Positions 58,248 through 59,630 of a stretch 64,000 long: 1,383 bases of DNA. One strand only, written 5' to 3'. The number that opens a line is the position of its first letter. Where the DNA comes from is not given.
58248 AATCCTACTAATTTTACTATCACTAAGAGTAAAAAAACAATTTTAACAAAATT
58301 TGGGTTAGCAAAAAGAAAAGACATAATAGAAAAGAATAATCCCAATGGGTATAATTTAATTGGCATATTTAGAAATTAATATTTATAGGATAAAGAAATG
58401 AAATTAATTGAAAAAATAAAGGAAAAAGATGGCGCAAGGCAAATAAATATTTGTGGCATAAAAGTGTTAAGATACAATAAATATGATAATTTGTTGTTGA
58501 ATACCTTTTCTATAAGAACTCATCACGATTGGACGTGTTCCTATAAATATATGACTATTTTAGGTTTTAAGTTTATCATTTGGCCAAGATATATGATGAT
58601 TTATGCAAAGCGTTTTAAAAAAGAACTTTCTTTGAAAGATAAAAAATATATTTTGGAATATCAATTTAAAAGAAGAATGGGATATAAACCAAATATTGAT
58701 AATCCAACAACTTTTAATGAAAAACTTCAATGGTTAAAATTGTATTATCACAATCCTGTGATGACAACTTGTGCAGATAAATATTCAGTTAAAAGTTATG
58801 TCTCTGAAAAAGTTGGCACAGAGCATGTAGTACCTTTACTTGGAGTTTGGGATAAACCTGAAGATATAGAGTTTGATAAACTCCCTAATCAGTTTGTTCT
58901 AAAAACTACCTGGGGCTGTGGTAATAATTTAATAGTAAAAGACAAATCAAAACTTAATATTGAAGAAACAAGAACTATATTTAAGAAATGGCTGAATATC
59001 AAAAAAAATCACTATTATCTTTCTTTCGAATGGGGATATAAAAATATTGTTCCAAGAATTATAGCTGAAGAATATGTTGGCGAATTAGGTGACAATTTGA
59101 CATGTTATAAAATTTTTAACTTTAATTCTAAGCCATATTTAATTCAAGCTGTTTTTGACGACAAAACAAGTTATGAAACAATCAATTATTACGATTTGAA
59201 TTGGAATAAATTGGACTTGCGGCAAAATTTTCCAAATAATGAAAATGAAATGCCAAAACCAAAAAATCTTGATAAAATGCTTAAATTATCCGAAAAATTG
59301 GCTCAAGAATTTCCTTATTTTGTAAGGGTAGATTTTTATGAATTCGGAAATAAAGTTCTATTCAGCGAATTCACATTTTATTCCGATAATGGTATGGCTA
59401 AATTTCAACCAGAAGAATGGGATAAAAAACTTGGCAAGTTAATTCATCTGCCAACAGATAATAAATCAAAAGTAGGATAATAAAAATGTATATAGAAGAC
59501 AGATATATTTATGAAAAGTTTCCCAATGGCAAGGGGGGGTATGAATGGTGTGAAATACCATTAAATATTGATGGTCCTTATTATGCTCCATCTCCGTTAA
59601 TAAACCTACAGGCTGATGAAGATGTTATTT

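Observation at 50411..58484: Recurrent basic 'LG-x-(K/Q)-x-x-(F/W)-K-(R/K)' terminal motif on five enzymes of the plus-strand operon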

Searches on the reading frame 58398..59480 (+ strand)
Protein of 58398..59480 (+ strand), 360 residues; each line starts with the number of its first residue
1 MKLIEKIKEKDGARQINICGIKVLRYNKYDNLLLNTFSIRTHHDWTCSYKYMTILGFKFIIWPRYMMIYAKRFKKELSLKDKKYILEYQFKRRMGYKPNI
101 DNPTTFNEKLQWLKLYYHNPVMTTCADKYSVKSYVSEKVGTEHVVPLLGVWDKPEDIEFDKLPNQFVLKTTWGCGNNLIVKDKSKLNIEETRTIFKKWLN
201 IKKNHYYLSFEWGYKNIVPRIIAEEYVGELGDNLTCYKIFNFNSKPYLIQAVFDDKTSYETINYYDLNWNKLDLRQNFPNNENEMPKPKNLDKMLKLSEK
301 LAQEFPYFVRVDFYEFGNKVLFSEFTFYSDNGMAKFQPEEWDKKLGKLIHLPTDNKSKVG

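Call 6: search_protein_families(library=pfam, proteins=[window:58398-59480:+], max_evalue=0.01)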
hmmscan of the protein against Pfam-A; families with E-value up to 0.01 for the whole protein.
window:58398-59480:+ (360 aa): 1 family
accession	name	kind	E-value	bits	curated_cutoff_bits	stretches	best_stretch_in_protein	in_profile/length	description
PF14305.11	ATPgrasp_TupA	-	2.4e-55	188.1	25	1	108-349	1-240/241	TupA-like ATPgrasp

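Call 8: find_homologous_proteins(query=window:58398-59480:+, max_evalue=0.00001)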
Query window:58398-59480:+ (360 aa): 7869 proteins with E <= 0.00001 among 8000 candidates; the best 120 are listed.
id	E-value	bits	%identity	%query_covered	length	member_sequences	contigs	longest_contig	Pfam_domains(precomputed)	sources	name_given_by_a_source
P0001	3.1e-224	762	92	100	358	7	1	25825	PF14305.12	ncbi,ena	-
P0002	1.9e-178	611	79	90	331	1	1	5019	PF14305.12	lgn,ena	-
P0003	3.1e-161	555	82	80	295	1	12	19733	PF14305.12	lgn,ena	-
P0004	2.4e-160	552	82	80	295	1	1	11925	PF14305.12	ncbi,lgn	-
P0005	4.3e-158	544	81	80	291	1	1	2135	PF14305.12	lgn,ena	-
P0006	1.7e-153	529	68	89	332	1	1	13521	PF14305.12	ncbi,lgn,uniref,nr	ncbi:TupA-like ATPgrasp [Succinivibrio dextrinosolvens]|uniref:ATP-grasp fold amidoligase family pro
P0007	7.2e-131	455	45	78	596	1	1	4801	PF14305.12,PF27630.1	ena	-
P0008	7.1e-126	438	57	98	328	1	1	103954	PF14305.12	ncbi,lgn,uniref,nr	ncbi:ATP-grasp fold amidoligase family protein [Desulfovibrio litoralis]|uniref:TupA-like ATPgrasp n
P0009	6.7e-124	432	64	80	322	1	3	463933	PF14305.12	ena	-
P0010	2.6e-123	430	59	88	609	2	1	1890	PF01501.27,PF14305.12,PF18404.8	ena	-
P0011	1.5e-122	427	53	100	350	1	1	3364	PF14305.12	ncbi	-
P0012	2.5e-117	410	62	81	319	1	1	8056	PF14305.12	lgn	-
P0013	2.0e-116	407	61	80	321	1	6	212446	PF14305.12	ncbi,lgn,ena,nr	ncbi:MAG: glycosyl transferase [Alphaproteobacteria bacterium]|nr:glycosyl transferase [Alphaproteob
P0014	1.4e-115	405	60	82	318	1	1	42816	PF14305.12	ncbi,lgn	-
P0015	4.8e-115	403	53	98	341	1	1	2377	PF14305.12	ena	-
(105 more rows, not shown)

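Call 11: find_encoding_contigs(protein=P0001, flank=10000, max_places=4)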
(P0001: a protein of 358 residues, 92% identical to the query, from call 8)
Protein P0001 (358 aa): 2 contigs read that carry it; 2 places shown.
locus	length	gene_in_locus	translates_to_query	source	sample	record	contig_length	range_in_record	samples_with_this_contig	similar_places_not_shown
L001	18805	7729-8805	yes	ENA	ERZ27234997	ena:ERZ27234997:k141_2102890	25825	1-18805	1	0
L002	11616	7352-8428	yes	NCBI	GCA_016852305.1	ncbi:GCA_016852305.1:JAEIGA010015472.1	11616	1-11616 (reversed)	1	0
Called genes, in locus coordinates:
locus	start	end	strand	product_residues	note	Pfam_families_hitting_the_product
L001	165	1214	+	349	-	PF00535:Glycos_transf_2, PF10111:Glyco_tranf_2_2, PF13641:Glyco_tranf_2_3 (weak)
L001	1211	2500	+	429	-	PF20706:GT4-conflict (faint), PF13439:Glyco_transf_4 (weak), PF00534:Glycos_transf_1, PF13692:Glyco_trans_1_4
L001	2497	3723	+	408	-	PF00534:Glycos_transf_1, PF13692:Glyco_trans_1_4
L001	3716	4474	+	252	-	PF03721:UDPG_MGDP_dh_N (weak), PF00984:UDPG_MGDP_dh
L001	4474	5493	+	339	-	PF01073:3Beta_HSD, PF01370:Epimerase, PF02719:Polysacc_synt_2, PF04321:RmlD_sub_bind, PF16363:GDP_Man_Dehyd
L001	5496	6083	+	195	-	PF00132:Hexapep, PF14602:Hexapep_2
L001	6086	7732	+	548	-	PF10096:DUF2334 (weak), PF01522:Polysacc_deac_1, PF00534:Glycos_transf_1, PF13692:Glyco_trans_1_4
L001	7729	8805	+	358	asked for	PF14305:ATPgrasp_TupA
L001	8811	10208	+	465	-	-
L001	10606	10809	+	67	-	PF00313:CSD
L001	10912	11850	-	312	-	PF00126:HTH_1 (weak), PF03466:LysR_substrate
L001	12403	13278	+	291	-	PF04542:Sigma70_r2, PF04545:Sigma70_r4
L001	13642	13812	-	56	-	-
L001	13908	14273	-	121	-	PF07309:FlaF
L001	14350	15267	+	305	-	-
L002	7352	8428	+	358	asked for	PF14305:ATPgrasp_TupA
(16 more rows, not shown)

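Call 17: find_related_loci(query=A1, collection=genome_contigs, flank=10000)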
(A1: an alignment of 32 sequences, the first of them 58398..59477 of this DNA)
Query A1 (360 aa) in genome_contigs; peptide patterns used: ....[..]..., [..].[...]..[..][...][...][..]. (x = any residue, [..] = any of these).
211 stretches matched a pattern; 166 encode a relative of the query (tblastn E <= 1e-3); the best 80 are kept; 79 distinct loci.
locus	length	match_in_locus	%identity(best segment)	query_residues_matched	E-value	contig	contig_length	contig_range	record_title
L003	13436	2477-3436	68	35-354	9e-155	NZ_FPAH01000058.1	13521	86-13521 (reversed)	Succinivibrio dextrinosolvens strain ACV-10, whole genome shotgun sequence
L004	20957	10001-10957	59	35-351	2e-127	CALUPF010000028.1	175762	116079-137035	MAG: Candidatus Gastranaerophilales bacterium isolate E19__bin50 genome assembly, contig: E19__k127_10405833, whole geno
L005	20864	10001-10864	61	64-352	4e-119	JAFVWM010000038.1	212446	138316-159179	MAG: Alphaproteobacteria bacterium isolate RGIG5458 Sheep_Colon-5__c489368, whole genome shotgun sequence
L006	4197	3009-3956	60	52-358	8e-120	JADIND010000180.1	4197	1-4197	MAG: Candidatus Scatousia excrementipullorum isolate 10192 D3M36__C439327_L4197_SRR9113722, whole genome shotgun sequenc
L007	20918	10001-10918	60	48-352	1e-117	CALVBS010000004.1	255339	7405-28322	MAG: Candidatus Gastranaerophilales bacterium isolate BRZ_NG__bin18 genome assembly, contig: BRZ_NG__NODE_23_length_2553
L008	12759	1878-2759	60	57-351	8e-111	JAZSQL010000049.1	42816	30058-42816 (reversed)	MAG: Alphaproteobacteria bacterium isolate T1900044543_TS20190009.MAGScoT_cleanbin_000006 SGB_90_k141_2106352, whole gen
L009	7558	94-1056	51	31-351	3e-100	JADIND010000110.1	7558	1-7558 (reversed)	MAG: Candidatus Scatousia excrementipullorum isolate 10192 D3M36__C262836_L7558_SRR9113722, whole genome shotgun sequenc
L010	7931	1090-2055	49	32-353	7e-99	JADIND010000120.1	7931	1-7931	MAG: Candidatus Scatousia excrementipullorum isolate 10192 D3M36__C287551_L7931_SRR9113722, whole genome shotgun sequenc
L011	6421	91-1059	50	37-360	3e-98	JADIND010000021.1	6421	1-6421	MAG: Candidatus Scatousia excrementipullorum isolate 10192 D3M36__C57139_L6421_SRR9113722, whole genome shotgun sequence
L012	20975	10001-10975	50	32-352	3e-98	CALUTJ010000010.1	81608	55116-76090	MAG: Candidatus Gastranaerophilales bacterium isolate BRZ_BG__bin84 genome assembly, contig: BRZ_BG__NODE_434_length_816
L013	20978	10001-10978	50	35-360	3e-98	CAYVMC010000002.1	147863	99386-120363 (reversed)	MAG TPA_asm: uncultured Muribaculaceae bacterium isolate SRP141132_co1_109 genome assembly, contig: NODE_25_length_14786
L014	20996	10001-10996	48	22-353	1e-97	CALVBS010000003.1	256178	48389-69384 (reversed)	MAG: Candidatus Gastranaerophilales bacterium isolate BRZ_NG__bin18 genome assembly, contig: BRZ_NG__NODE_22_length_2561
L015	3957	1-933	50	49-359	4e-98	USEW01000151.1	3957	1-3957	uncultured bacterium isolate UMGS1657 genome assembly, contig: NODE_10253_length_3957_cov_2.563813, whole genome shotgun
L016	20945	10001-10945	48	37-351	3e-96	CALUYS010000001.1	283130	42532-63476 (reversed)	MAG: Candidatus Gastranaerophilales bacterium isolate BRZ_FD__bin84 genome assembly, contig: BRZ_FD__NODE_22_length_2831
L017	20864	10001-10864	51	64-354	2e-94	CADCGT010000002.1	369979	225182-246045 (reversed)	MAG: uncultured proteobacterium isolate RUG14636 genome assembly, contig: RUG14636_asm_2, whole genome shotgun sequence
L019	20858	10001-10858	51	65-352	4e-90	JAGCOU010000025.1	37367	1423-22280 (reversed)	MAG: Alphaproteobacteria bacterium isolate RGIG9986 Yak_Reticulum-3__c497384, whole genome shotgun sequence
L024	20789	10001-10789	52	89-352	8e-89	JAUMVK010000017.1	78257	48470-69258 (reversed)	MAG: Thermoguttaceae bacterium isolate S12M_St_32 NODE_134_length_78257_cov_27.684151, whole genome shotgun sequence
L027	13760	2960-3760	50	85-352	3e-88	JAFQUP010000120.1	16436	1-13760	MAG: Thermoguttaceae bacterium isolate RGIG2165 Goat_Colon.Co__c1308500, whole genome shotgun sequence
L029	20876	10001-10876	49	57-351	1e-86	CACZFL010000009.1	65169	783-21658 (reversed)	uncultured bacterium isolate RUG12575 genome assembly, contig: RUG12575_asm_9, whole genome shotgun sequence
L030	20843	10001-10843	59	73-354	1e-106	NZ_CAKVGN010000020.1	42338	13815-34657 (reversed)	MAG: uncultured Brachyspira sp. isolate REFINED_METABAT215_TOP10_CONTIGS_1500_ASSEMBLY_K77_MERGED__Hadza_MoBio_hadza-I-L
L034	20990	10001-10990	43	1-352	5e-84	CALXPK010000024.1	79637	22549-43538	MAG: uncultured Alphaproteobacteria bacterium isolate E04__bin53 genome assembly, contig: E04__k127_6890825, whole genom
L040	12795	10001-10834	49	76-352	5e-82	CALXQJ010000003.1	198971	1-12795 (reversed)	MAG: uncultured Spirochaetes bacterium isolate E21__bin371 genome assembly, contig: E21__k127_241752, whole genome shotg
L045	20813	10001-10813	52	79-352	5e-79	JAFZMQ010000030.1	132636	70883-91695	MAG: Clostridia bacterium isolate RGIG7905 Water_buffalos_Reticulum.Co__c3746480, whole genome shotgun sequence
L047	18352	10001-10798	48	85-352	5e-79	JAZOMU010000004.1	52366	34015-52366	MAG: Christensenellaceae bacterium isolate T1900045645_YK20190339.MAGScoT_cleanbin_000005 SGB_8158_k141_565252, whole ge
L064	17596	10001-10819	45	78-353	4e-74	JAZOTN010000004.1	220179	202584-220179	MAG: Lachnospiraceae bacterium isolate T1900045539_YK20190233.MAGScoT_cleanbin_000003 SGB_7786_k141_2625231, whole genom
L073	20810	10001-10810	46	83-356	1e-70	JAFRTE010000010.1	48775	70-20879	MAG: Clostridia bacterium isolate RGIG2778 Goat_Omasum-6__c187716, whole genome shotgun sequence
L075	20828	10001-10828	60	77-352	1e-114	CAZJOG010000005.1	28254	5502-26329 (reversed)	MAG TPA_asm: uncultured Desulfovibrionaceae bacterium isolate SRP242652_co2_123 genome assembly, contig: NODE_1937_lengt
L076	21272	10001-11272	43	68-351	4e-69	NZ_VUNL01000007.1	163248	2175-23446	Selenomonas montiformis strain WCA-380-WT-3B3 seq7, whole genome shotgun sequence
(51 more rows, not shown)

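Call 24: search_protein_families(library=pfam, proteins=[L014:3824-4936:+, L012:7266-8024:+, L005:5422-6888:+, L019:7097-8254:+, L004:7979-9100:+, L015:1928-2773:+, L034:5471-6553:+, L012:9092-9982:+, L017:7209-8954:+, L016:8834-9820:-], max_evalue=0.0001)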
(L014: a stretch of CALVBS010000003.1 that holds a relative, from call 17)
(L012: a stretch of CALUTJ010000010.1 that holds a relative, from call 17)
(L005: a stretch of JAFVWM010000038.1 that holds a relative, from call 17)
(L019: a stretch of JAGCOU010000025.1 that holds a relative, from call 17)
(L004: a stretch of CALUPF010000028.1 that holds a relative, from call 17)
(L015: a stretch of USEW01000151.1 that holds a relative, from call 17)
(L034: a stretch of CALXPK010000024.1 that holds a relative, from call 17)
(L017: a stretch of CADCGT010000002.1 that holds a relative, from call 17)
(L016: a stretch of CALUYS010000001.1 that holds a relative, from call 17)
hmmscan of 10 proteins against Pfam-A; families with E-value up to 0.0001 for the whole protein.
L014:3824-4936:+ (371 aa): 3 families
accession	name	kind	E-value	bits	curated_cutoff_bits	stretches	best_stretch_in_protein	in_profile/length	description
PF00535.33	Glycos_transf_2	-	2.7e-42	145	23.3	1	18-185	1-166/168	Glycosyl transferase family 2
PF10111.15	Glyco_tranf_2_2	-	1.9e-14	54.2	27.3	1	18-124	1-111/276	Glycosyltransferase like family 2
PF13641.12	Glyco_tranf_2_3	-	1e-10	42.5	27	1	17-155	3-147/230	Glycosyltransferase like family 2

L012:7266-8024:+ (253 aa): 1 family
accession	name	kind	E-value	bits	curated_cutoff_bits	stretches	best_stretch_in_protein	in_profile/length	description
PF13578.12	Methyltransf_24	-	1.7e-14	55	26.3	1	98-205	1-105/105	Methyltransferase domain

L005:5422-6888:+ (489 aa): 2 families
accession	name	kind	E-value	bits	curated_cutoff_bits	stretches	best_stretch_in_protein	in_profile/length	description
PF08795.16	DUF1796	-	3.4e-13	50.2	23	1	249-390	3-146/166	Putative papain-like cysteine peptidase (DUF1796)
PF00535.33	Glycos_transf_2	-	9.2e-09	35.9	23.3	1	1-61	71-131/168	Glycosyl transferase family 2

L019:7097-8254:+ (386 aa): 3 families
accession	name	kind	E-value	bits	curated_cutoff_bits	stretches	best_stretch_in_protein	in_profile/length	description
PF00534.26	Glycos_transf_1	-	9.8e-27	94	26.4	1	171-321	11-160/172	Glycosyl transferases group 1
PF13692.12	Glyco_trans_1_4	-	1.5e-24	87.3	27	1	177-313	3-139/142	Glycosyl transferases group 1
PF16994.11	Glyco_trans_4_5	-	2.2e-10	41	26.6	1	8-115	2-109/172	Glycosyl-transferase family 4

L004:7979-9100:+ (374 aa): 1 family
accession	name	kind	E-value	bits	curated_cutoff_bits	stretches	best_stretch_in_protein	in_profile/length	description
PF05050.19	Methyltransf_21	-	2.1e-14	54.4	22.7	1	197-351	1-171/173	Methyltransferase FkbM domain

L015:1928-2773:+ (282 aa): 3 families
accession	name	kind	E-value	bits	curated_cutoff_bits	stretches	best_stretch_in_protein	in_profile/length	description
PF13489.12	Methyltransf_23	-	2.5e-07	31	27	1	109-221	20-128/164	Methyltransferase domain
PF13847.12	Methyltransf_31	-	3.1e-07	30.6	27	1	110-203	2-100/145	Methyltransferase domain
PF08242.18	Methyltransf_12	-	4.4e-06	27.8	30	1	117-203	2-91/98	Methyltransferase domain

L034:5471-6553:+ (361 aa): 1 family
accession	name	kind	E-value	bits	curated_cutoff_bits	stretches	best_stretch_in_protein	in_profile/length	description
PF05050.19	Methyltransf_21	-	5.6e-13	49.8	22.7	1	184-335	1-167/173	Methyltransferase FkbM domain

L012:9092-9982:+ (297 aa): 2 families
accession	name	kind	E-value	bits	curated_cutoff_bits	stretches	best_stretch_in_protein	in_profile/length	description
PF10111.15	Glyco_tranf_2_2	-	2.4e-08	34.3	27.3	0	69-170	2-103/276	Glycosyltransferase like family 2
PF00535.33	Glycos_transf_2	-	2.6e-05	24.6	23.3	1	69-219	2-151/168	Glycosyl transferase family 2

L017:7209-8954:+ (582 aa): 4 families
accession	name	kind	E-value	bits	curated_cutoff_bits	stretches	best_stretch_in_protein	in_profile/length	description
PF00535.33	Glycos_transf_2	-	6.7e-28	98.2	23.3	1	36-152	1-120/168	Glycosyl transferase family 2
PF04765.19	TOD1_MUCI70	-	9.4e-10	38.7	21.4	1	350-544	73-290/314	TOD1/MUCI70, glycosyltransferase-like domain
PF13641.12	Glyco_tranf_2_3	-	1.3e-09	38.9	27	1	33-247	1-214/230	Glycosyltransferase like family 2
PF10111.15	Glyco_tranf_2_2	-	1.9e-06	28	27.3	1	36-229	1-201/276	Glycosyltransferase like family 2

L016:8834-9820:- (329 aa): 2 families
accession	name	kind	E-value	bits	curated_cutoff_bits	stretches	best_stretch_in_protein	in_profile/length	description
PF01501.26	Glyco_transf_8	-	9.8e-33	114.2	24.3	1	15-268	2-251/253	Glycosyl transferase family 8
PF18404.7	Glyco_transf_24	-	5.9e-05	23.1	25.7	1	100-213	85-206/268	Glucosyltransferase 24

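Call 25: search_protein_families(library=pfam, proteins=[L005:7845-8981:+, L012:2741-4690:+, L008:199-801:+, L011:1830-2843:+, L014:4902-7034:+, L016:5691-6569:-, L004:5960-6946:+, L016:11888-12712:+, L012:2-1729:+, L040:7719-8927:+], max_evalue=0.0001)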
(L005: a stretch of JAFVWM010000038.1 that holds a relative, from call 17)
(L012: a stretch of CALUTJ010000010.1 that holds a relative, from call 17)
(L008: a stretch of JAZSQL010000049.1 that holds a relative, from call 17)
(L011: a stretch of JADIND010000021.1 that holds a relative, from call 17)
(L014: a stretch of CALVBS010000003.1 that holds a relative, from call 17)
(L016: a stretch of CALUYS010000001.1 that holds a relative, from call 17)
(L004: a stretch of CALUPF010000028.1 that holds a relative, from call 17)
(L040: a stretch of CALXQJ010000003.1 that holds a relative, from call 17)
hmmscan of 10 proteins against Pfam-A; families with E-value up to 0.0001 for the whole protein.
L005:7845-8981:+ (379 aa): 1 family
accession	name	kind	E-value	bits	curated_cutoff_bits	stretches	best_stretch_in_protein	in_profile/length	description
PF04765.19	TOD1_MUCI70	-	9.5e-10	38.7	21.4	1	145-347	66-290/314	TOD1/MUCI70, glycosyltransferase-like domain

L012:2741-4690:+ (650 aa): 2 families
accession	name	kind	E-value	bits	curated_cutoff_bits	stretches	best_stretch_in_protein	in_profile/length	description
PF14307.12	Glyco_tran_WbsX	-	2.1e-123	412.7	25.1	1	302-642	1-350/350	Glycosyltransferase WbsX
PF00535.33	Glycos_transf_2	-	2e-08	34.8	23.3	1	3-107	1-113/168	Glycosyl transferase family 2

L008:199-801:+ (201 aa): 2 families
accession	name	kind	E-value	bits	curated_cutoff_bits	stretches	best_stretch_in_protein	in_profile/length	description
PF00132.30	Hexapep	-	9e-13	47.8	27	1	119-153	2-36/36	Bacterial transferase hexapeptide (six repeats)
PF14602.12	Hexapep_2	-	7.5e-06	26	27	1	119-153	2-34/34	Hexapeptide repeat of succinyl-transferase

L011:1830-2843:+ (338 aa): 1 family
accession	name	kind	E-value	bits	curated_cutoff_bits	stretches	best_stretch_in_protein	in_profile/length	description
PF13489.12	Methyltransf_23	-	7.9e-08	32.6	27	1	148-223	22-95/164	Methyltransferase domain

L014:4902-7034:+ (711 aa): 4 families
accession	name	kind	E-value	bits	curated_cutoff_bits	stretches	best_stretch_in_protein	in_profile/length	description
PF00535.33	Glycos_transf_2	-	7.2e-37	127.3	23.3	1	15-149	1-134/168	Glycosyl transferase family 2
PF04765.19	TOD1_MUCI70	-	2e-11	44.2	21.4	1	482-683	69-290/314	TOD1/MUCI70, glycosyltransferase-like domain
PF13641.12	Glyco_tranf_2_3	-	2.1e-10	41.4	27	1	14-121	3-116/230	Glycosyltransferase like family 2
PF10111.15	Glyco_tranf_2_2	-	2.7e-10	40.6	27.3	1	15-148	1-139/276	Glycosyltransferase like family 2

L016:5691-6569:- (293 aa): 1 family
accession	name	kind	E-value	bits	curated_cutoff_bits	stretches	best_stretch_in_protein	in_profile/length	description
PF05050.19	Methyltransf_21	-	2.3e-16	60.9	22.7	1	50-229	1-172/173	Methyltransferase FkbM domain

L004:5960-6946:+ (329 aa): 1 family
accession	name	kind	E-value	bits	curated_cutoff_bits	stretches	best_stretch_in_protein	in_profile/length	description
PF14393.11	DUF4422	-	9.9e-36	124.1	25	1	13-241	1-214/220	Domain of unknown function (DUF4422)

L016:11888-12712:+ (275 aa): 3 families
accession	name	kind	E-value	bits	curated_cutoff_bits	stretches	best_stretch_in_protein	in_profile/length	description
PF13489.12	Methyltransf_23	-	1.1e-06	28.9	27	1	104-211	22-125/164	Methyltransferase domain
PF08242.18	Methyltransf_12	-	1.7e-06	29.1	30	1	110-196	2-91/98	Methyltransferase domain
PF13847.12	Methyltransf_31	-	4.3e-06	26.9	27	1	106-196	5-100/145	Methyltransferase domain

L012:2-1729:+ (576 aa): 2 families
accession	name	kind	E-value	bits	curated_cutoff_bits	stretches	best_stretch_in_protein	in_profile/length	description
PF00535.33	Glycos_transf_2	-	2.8e-27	96.1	23.3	1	1-87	37-124/168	Glycosyl transferase family 2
PF10111.15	Glyco_tranf_2_2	-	3.7e-09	36.9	27.3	1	1-88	39-134/276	Glycosyltransferase like family 2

L040:7719-8927:+ (403 aa): 3 families
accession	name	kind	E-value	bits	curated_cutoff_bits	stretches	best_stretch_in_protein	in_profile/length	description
PF00535.33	Glycos_transf_2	-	1.1e-33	117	23.3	1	25-145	1-121/168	Glycosyl transferase family 2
PF10111.15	Glyco_tranf_2_2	-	3e-10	40.5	27.3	1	25-137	1-117/276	Glycosyltransferase like family 2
PF13641.12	Glyco_tranf_2_3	-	7.8e-06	26.5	27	1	24-139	3-123/230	Glycosyltransferase like family 2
